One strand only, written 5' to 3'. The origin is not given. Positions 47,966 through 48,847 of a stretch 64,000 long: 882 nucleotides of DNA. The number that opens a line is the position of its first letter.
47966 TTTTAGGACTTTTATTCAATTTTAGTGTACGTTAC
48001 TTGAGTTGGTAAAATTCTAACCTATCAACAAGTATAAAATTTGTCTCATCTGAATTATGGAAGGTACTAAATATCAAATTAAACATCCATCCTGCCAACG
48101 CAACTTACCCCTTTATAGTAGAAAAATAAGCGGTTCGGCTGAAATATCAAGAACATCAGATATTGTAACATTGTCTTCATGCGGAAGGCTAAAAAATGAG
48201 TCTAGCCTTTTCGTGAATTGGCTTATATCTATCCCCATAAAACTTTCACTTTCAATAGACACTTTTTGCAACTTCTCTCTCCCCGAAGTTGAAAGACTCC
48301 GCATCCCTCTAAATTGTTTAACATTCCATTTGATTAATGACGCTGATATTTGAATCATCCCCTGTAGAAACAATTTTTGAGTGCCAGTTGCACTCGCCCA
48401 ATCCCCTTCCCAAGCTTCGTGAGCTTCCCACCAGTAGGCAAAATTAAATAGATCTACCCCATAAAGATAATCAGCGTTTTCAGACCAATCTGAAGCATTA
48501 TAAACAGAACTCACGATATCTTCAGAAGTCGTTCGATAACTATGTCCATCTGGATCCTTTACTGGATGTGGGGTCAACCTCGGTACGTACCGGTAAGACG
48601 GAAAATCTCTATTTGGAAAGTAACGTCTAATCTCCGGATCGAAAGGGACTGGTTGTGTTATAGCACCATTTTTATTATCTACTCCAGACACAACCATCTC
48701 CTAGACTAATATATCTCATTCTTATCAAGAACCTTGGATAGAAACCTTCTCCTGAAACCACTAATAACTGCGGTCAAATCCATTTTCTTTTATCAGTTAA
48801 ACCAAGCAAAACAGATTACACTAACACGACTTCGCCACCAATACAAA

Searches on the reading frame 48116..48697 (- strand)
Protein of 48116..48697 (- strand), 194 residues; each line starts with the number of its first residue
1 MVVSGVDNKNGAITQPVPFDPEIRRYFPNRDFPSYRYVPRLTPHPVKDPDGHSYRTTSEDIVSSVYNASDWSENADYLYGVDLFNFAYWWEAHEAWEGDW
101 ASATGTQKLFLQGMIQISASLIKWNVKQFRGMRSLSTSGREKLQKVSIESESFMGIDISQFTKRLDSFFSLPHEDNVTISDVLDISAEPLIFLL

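Call 15: search_protein_families(library=pfam, proteins=[window:48116-48697:-], max_evalue=0.001)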
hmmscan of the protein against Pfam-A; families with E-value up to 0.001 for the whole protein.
window:48116-48697:- (194 aa): 1 family
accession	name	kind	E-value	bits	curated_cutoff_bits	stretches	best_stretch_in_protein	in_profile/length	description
PF03745.19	DUF309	-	3.8e-16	58.9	27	1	78-135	2-59/59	Domain of unknown function (DUF309)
